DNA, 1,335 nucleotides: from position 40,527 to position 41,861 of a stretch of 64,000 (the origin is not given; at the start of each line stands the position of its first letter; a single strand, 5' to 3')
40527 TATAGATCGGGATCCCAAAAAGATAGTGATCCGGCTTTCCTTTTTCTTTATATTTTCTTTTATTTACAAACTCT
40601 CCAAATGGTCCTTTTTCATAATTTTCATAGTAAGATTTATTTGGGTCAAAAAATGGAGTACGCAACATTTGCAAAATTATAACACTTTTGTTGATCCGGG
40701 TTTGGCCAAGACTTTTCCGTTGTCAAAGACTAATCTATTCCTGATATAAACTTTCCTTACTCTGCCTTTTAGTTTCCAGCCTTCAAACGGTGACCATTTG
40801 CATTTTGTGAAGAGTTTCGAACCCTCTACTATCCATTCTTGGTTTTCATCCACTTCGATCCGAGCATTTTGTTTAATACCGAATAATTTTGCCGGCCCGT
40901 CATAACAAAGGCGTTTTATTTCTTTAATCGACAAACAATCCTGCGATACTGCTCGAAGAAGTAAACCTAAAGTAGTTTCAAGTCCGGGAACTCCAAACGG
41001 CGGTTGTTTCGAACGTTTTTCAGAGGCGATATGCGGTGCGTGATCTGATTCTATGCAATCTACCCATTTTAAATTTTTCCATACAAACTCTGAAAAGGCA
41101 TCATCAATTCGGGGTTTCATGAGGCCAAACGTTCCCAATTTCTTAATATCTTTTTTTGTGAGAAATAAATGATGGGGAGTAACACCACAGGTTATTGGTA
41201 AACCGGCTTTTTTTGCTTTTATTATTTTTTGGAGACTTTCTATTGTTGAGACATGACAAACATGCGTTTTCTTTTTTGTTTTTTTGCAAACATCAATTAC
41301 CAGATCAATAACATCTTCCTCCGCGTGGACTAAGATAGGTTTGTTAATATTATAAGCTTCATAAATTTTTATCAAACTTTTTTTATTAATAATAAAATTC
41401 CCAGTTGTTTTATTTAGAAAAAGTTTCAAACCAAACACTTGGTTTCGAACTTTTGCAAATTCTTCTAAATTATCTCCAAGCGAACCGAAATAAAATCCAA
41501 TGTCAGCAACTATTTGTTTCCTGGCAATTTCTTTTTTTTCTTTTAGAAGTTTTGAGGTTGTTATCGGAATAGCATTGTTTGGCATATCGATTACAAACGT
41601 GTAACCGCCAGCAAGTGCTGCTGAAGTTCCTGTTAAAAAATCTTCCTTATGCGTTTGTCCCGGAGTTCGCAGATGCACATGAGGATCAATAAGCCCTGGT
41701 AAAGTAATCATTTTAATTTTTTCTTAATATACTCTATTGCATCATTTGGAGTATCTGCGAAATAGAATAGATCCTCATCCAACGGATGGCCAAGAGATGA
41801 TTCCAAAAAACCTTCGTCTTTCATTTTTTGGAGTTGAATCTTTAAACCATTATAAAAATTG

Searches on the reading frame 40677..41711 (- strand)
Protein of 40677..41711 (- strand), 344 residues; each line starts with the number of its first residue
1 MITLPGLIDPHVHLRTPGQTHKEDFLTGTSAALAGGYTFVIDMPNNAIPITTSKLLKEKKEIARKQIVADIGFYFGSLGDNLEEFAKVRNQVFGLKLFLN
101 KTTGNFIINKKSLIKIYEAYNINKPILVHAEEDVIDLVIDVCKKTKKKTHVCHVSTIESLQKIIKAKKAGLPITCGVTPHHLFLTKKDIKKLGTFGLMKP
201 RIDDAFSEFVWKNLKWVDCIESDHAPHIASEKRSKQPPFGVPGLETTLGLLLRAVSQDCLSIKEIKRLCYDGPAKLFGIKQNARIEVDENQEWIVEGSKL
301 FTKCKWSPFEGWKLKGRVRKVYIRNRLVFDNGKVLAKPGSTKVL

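Call 99: search_protein_families(library=pfam, proteins=[window:40677-41711:-], max_evalue=0.00001)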
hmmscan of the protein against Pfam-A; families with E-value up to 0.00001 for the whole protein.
window:40677-41711:- (344 aa): 1 family
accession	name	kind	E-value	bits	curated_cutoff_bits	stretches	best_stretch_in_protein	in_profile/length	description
PF01979.26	Amidohydro_1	-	1.9e-11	44.3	25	1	3-156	2-181/345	Amidohydrolase family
